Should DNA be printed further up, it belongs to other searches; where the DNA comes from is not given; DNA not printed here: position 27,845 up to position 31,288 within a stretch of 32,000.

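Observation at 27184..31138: Nuclease plus giant SF2 helicase cassette with Hachiman (HamA/HamB) architecture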

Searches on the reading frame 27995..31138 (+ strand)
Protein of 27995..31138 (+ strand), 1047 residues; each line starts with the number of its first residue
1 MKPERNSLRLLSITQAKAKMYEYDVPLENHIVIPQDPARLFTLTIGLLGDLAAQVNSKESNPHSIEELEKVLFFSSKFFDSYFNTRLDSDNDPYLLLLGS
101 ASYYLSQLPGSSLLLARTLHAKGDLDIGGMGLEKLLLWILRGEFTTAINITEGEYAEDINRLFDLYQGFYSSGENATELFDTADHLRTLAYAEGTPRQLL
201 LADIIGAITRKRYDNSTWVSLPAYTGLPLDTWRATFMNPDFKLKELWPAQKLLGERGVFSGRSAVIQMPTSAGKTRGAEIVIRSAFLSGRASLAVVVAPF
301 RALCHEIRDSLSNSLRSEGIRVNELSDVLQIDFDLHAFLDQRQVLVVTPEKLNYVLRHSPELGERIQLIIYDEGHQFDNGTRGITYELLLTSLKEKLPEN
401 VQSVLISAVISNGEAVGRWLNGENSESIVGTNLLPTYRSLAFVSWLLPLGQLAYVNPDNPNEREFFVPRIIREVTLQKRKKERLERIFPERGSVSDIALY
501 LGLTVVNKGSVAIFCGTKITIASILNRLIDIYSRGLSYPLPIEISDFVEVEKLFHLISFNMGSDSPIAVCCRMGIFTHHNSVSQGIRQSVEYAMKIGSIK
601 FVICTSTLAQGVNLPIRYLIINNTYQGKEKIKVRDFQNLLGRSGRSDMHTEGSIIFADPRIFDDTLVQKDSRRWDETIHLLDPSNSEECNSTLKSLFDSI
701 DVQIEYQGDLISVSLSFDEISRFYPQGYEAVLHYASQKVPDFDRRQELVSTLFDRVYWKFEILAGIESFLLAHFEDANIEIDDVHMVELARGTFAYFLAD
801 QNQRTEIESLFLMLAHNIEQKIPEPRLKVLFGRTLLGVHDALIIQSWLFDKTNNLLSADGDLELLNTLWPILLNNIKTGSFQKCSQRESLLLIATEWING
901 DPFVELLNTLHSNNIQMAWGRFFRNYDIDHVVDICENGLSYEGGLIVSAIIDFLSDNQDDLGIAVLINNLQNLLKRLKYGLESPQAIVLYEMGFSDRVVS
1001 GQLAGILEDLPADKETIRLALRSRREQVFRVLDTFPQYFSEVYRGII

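Call 3: search_protein_families(library=pfam, proteins=[window:27995-31138:+], max_evalue=1)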
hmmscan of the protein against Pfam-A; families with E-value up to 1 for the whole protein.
window:27995-31138:+ (1047 aa): 3 families
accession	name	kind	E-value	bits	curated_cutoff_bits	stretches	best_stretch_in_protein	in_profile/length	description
PF00270.35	DEAD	-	2e-20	73.6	26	1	259-411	12-161/167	DEAD/DEAH box helicase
PF04851.21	ResIII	-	1.5e-08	35.2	22.5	1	262-393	24-150/164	Type III restriction enzyme, res subunit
PF00271.37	Helicase_C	-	6.2e-05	23.7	23.5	1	575-646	42-109/110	Helicase conserved C-terminal domain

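Call 4: search_protein_families(library=padloc, proteins=[window:27995-31138:+], max_evalue=1)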
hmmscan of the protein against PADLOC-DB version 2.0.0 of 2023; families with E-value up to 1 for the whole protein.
window:27995-31138:+ (1047 aa): 36 families (the best 25 are shown)
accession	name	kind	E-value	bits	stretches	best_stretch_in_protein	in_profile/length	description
PDLC00188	HamB1|HamB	-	0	1244.6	1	1-1044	1-1034/1037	DEAD-box helicase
PDLC00178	HamB1|HamB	-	1e-176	587.3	1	4-827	4-814/830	DEAD-box helicase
PDLC00183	HamB1|HamB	-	1.2e-142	474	1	1-504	2-504/509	DEAD-box helicase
PDLC00175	HamB1|HamB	-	2.2e-139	463.7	1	65-1042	56-996/1000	DEAD-box helicase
PDLC00189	HamB1|HamB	-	7.8e-106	351.9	1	1-324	1-322/322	DEAD-box helicase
PDLC00194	HamB1|HamB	-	1.9e-103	345.2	2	45-660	42-653/995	DEAD-box helicase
PDLC00192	HamB1|HamB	-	1.2e-78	262.9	1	149-1021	168-994/1104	DEAD-box helicase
PDLC00174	HamB1|HamB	-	3e-63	212.1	1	245-699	302-740/1163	DEAD-box helicase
PDLC04531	PDC-M23B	-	4.2e-50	168.8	1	243-657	292-711/1060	-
PDLC03960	SngC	-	1.8e-45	154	1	244-647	23-362/720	-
PDLC00186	HamB1|HamB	-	8.1e-44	147.8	3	548-660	422-535/864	DEAD-box helicase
PDLC00187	HamB1|HamB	-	9.1e-42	141.3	3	551-668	411-529/851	DEAD-box helicase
PDLC00200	HamB2|HamB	-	1.8e-38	130.2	3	551-660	424-534/865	DEAD-box helicase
PDLC00190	HamB1|HamB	-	9.9e-33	111.6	1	269-657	165-515/866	DEAD-box helicase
PDLC00176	HamB1|HamB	-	5e-32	108.9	2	549-692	403-535/845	DEAD-box helicase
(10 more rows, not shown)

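Call 5: search_protein_families(library=ncbifam, proteins=[window:27995-31138:+], max_evalue=1)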
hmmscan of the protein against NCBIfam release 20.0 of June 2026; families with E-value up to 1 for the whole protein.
window:27995-31138:+ (1047 aa): 16 families
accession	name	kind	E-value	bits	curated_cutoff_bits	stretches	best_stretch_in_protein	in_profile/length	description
NF002654.0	PRK02362.1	equivalog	1e-36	126.6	887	2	243-423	21-194/739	ATP-dependent DNA helicase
NF001308.0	PRK00254.1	equivalog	3.9e-29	101.4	1216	2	243-423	21-192/720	ATP-dependent DNA helicase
NF002251.0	PRK01172.1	equivalog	1.4e-28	99.6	891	2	258-423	34-192/674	ATP-dependent DNA helicase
NF040935.1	helicase_Hel308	equivalog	1.9e-28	99.1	1200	2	243-424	24-195/704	ATP-dependent DNA helicase Hel308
TIGR04121.1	DEXH_lig_assoc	equivalog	1.1e-20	73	850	2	260-425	27-199/804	ligase-associated DNA damage response DEXH box helicase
NF010338.0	PRK13767.1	equivalog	1.5e-12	46.6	849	2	257-426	44-234/877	ATP-dependent helicase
NF007284.0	PRK09751.1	equivalog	1.4e-06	25.8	1496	2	577-622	354-399/1538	ATP-dependent helicase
NF053631.1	RNA_helic_CshA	equivalog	6.1e-06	25.4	646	1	260-411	35-183/434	degradosome RNA helicase CshA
TIGR03817.1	DECH_helic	hypoth_equivalog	0.013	13.7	874.1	1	258-387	48-178/742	helicase/secretion neighborhood putative DEAH-box helicase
NF008744.0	PRK11776.1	equivalog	0.022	13.3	524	1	259-409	39-187/460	ATP-dependent RNA helicase DbpA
NF053711.1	RNA_heli_RhlE1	exception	0.042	12.6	750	1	258-412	35-191/434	RNA helicase RhlE1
TIGR00544.1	lgt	equivalog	0.072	12.5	118.9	0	370-431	94-154/280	prolipoprotein diacylglyceryl transferase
NF010337.0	PRK13766.1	equivalog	0.072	11.2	610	1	263-376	32-143/781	Hef nuclease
TIGR01587.1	cas3_core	equivalog_domain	0.074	12.2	102.45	0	265-319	3-57/358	CRISPR-associated helicase Cas3'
NF052254.1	luciferase_Alph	exception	0.16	11.1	600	1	152-214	234-292/354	luciferase subunit alpha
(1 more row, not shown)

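Call 7: search_solved_structures(query=window:27995-31138:+, max_evalue=0.001, show_alignments=1)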
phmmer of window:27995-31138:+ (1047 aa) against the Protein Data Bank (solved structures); distinct sequences matched with E-value up to 0.001: 57.
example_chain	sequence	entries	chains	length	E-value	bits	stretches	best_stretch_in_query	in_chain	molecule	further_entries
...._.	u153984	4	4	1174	6.8e-51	176.4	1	245-674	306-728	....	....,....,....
9b15_A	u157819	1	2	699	2.1e-30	108.5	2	547-656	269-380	ATP-dependent DNA helicase Hel308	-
8alz_B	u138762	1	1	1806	6.5e-30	106.9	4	244-404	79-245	Activating signal cointegrator 1 complex subunit 3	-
2p6r_A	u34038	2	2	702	7.6e-30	106.7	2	242-423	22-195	afUHEL308 HELICASE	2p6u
7zpq_CA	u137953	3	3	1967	3.7e-28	101.1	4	259-421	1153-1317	SLH1 isoform 1 | RQC trigger complex helicase SLH1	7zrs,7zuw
2zj2_A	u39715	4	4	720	2.3e-22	81.9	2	244-423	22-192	Putative ski2-type helicase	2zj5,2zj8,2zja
2va8_A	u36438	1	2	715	6.3e-21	77.2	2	243-423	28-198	SKI2-TYPE HELICASE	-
4bgd_A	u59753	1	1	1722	2.7e-19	71.8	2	570-658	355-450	PRE-MRNA-SPLICING HELICASE BRR2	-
5m5p_A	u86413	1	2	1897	3.9e-19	71.2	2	570-658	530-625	Pre-mRNA-splicing helicase BRR2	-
5a9f_A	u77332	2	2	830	4.1e-19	71.2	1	246-655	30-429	DNA POLYMERASE THETA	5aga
9c5q_C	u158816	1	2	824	4.1e-19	71.2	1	246-655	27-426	DNA polymerase theta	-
5dca_A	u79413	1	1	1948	4.4e-19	71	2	570-658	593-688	Pre-mRNA-splicing helicase BRR2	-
9bh6_A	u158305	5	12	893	4.9e-19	70.9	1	246-655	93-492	DNA polymerase theta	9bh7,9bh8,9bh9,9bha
8w0a_C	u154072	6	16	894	4.9e-19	70.9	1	246-655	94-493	DNA polymerase theta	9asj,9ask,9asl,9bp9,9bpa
5a9j_A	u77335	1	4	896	4.9e-19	70.9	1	246-655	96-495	DNA POLYMERASE THETA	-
4buj_A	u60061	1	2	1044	6.3e-13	50.7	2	260-427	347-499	ANTIVIRAL HELICASE SKI2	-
8qcf_M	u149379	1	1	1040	1.6e-12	49.3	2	260-427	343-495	Antiviral helicase SKI2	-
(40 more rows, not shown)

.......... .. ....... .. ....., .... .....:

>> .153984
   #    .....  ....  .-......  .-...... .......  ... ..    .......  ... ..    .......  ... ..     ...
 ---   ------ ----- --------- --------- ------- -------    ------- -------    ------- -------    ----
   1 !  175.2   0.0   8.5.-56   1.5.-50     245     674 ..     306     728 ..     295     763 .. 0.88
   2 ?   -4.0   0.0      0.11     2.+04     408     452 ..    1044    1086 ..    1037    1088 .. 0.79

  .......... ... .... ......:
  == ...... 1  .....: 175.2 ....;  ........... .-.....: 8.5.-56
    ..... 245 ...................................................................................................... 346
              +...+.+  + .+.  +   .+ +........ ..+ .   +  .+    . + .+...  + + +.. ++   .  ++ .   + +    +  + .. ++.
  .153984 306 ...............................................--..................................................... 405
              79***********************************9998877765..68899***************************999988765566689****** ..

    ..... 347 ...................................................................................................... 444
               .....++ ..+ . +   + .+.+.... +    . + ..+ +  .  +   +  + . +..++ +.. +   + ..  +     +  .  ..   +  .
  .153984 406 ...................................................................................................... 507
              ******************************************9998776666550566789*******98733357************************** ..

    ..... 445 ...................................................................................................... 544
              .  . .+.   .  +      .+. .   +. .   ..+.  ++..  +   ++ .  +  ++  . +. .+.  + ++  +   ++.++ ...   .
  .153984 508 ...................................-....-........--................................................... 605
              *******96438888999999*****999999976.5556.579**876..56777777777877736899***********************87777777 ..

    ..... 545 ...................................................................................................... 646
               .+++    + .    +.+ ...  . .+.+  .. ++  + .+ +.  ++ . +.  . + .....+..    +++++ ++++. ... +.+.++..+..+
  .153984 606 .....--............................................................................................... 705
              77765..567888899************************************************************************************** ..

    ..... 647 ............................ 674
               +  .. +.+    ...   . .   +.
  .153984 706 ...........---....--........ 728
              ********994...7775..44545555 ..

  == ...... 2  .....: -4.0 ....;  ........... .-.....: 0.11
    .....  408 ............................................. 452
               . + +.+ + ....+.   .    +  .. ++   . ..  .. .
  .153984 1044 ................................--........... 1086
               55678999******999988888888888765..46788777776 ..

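Call 15: find_homologous_proteins(query=window:27995-31138:+, max_evalue=1e-20)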
Query window:27995-31138:+ (1047 aa): 3119 proteins with E <= 1e-20 among 8000 candidates; the best 120 are listed.
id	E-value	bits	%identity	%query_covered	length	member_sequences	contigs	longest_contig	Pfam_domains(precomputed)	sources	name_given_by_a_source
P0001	0.0e+0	2360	100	100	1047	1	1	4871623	PF00270.36,PF04851.22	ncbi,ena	-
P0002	0.0e+0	1269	55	100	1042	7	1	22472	PF00270.36,PF00271.38,PF04851.22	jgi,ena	jgi:superfamily II DNA/RNA helicase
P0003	0.0e+0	1260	55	100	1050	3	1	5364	PF00270.36,PF00271.38,PF04851.22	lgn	-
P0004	0.0e+0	1259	55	100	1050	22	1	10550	PF00270.36,PF00271.38,PF04851.22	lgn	-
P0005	0.0e+0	1240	54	100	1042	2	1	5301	PF00270.36,PF00271.38,PF04851.22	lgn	-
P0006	0.0e+0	1237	54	100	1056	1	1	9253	PF00270.36,PF04851.22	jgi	jgi:POLQ-like helicase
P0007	0.0e+0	1226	54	100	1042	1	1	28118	PF00270.36,PF00271.38,PF04851.22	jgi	jgi:POLQ-like helicase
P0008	0.0e+0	1225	54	100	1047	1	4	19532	PF00270.36,PF04851.22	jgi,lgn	-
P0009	0.0e+0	1223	53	100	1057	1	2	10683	PF00270.36,PF00271.38,PF04851.22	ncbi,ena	-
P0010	0.0e+0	1181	53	98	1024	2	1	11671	PF00270.36,PF00271.38,PF04851.22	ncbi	-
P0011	0.0e+0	1134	50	100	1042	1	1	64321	PF00270.36,PF00271.38,PF04851.22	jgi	jgi:POLQ-like helicase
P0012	0.0e+0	1123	49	100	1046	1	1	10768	PF00270.36,PF04851.22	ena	-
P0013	0.0e+0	1109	49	100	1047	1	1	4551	PF00270.36,PF04851.22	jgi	jgi:POLQ-like helicase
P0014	0.0e+0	1105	49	100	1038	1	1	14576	PF00270.36,PF04851.22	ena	-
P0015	0.0e+0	1100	49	100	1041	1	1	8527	PF00270.36,PF00271.38,PF04851.22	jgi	-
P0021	0.0e+0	1091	51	99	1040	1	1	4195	PF00270.36,PF00271.38,PF04851.22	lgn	-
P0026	0.0e+0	1086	49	100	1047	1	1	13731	PF00270.36,PF00271.38,PF04851.22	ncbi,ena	-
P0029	0.0e+0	1082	48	100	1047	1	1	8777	PF00270.36,PF00271.38,PF04851.22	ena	-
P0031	0.0e+0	1081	48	100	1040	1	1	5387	PF00270.36,PF04851.22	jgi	jgi:POLQ-like helicase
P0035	0.0e+0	1072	49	99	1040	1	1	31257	PF00270.36,PF00271.38,PF04851.22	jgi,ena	-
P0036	0.0e+0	1071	48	99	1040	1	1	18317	PF00270.36,PF00271.38,PF04851.22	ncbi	-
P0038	0.0e+0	1071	48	99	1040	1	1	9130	PF00270.36,PF00271.38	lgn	-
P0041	0.0e+0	1069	47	100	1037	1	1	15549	PF00270.36,PF00271.38,PF04851.22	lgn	-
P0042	0.0e+0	1067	48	99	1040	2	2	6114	PF00270.36,PF00271.38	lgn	-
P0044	0.0e+0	1067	48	99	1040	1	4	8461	PF00270.36,PF00271.38,PF04851.22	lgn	-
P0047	0.0e+0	1066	48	99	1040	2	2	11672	PF00270.36,PF00271.38,PF04851.22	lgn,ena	-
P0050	0.0e+0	1065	48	99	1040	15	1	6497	PF00270.36,PF00271.38,PF04851.22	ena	-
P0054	0.0e+0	1064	47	99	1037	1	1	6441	PF00270.36,PF00271.38,PF04851.22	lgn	-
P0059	0.0e+0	1062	47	99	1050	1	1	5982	PF00270.36,PF00271.38,PF04851.22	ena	-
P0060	0.0e+0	1062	48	99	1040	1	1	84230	PF00270.36,PF00271.38,PF04851.22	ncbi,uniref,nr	ncbi:DEAD/DEAH box helicase [Halomonas elongata]|uniref:DEAD/DEAH box helicase n=1 Tax=Halomonas elo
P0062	0.0e+0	1060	48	99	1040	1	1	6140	PF00270.36,PF00271.38,PF04851.22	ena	-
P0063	0.0e+0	1060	47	100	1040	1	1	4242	PF00270.36,PF00271.38,PF04851.22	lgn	-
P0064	0.0e+0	1059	47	99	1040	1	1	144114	PF00270.36,PF00271.38,PF04851.22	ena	-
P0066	0.0e+0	1059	47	99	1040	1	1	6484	PF00270.36,PF00271.38,PF04851.22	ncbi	-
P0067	0.0e+0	1059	48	99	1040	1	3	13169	PF00270.36,PF00271.38,PF04851.22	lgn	-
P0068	0.0e+0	1059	47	99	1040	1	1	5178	PF00270.36,PF00271.38,PF04851.22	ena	-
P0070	0.0e+0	1059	47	99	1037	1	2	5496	PF00270.36,PF00271.38,PF04851.22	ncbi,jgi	jgi:superfamily II DNA/RNA helicase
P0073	0.0e+0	1058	48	99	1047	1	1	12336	PF00270.36,PF00271.38,PF04851.22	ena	-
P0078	0.0e+0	1057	48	99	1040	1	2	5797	PF00270.36,PF00271.38,PF04851.22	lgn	-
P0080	0.0e+0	1057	47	99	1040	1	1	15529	PF00270.36,PF00271.38,PF04851.22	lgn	-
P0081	0.0e+0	1056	48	99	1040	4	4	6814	PF00270.36,PF00271.38,PF04851.22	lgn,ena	-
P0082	0.0e+0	1056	48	100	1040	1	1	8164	PF00270.36,PF00271.38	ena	-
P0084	0.0e+0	1056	47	99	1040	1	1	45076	PF00270.36,PF00271.38,PF04851.22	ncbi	ncbi:MAG: DEAD/DEAH box helicase [Desulfobulbus sp.]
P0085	0.0e+0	1055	47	99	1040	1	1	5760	PF00270.36,PF00271.38,PF04851.22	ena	-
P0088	0.0e+0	1055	48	99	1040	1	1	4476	PF00270.36,PF00271.38,PF04851.22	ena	-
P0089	0.0e+0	1055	47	99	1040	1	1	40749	PF00270.36,PF00271.38,PF04851.22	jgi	-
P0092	0.0e+0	1054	47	99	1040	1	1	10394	PF00270.36,PF00271.38,PF04851.22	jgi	jgi:POLQ-like helicase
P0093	0.0e+0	1054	47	99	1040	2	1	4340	PF00270.36,PF00271.38,PF04851.22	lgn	-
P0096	0.0e+0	1054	47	99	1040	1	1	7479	PF00270.36,PF00271.38,PF04851.22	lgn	-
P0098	0.0e+0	1054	47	99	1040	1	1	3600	PF00270.36,PF00271.38,PF04851.22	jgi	-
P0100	0.0e+0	1054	47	99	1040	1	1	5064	PF00270.36,PF00271.38,PF04851.22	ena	-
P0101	0.0e+0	1054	47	99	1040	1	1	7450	PF00270.36,PF00271.38,PF04851.22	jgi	jgi:superfamily II DNA/RNA helicase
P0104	0.0e+0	1053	47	99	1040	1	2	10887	PF00270.36,PF00271.38,PF04851.22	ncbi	-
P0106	0.0e+0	1053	47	100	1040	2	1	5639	PF00270.36,PF00271.38,PF04851.22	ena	-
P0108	0.0e+0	1053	47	99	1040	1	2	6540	PF00270.36,PF00271.38,PF04851.22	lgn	-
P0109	0.0e+0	1053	47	99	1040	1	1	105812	PF00270.36,PF00271.38,PF04851.22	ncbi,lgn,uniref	ncbi:DEAD/DEAH box helicase [Oleidesulfovibrio sp.]|uniref:DEAD/DEAH box helicase n=1 Tax=Oleidesulf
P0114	0.0e+0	1053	47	100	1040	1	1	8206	PF00270.36,PF00271.38,PF04851.22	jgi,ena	-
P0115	0.0e+0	1053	47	99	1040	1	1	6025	PF00270.36,PF00271.38,PF04851.22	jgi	-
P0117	0.0e+0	1052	47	99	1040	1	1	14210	PF00270.36,PF00271.38,PF04851.22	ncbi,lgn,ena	-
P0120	0.0e+0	1052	47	99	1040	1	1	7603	PF00270.36,PF00271.38,PF04851.22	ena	-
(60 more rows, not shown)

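Call 16: find_encoding_contigs(protein=P0001, flank=10000, max_places=3)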
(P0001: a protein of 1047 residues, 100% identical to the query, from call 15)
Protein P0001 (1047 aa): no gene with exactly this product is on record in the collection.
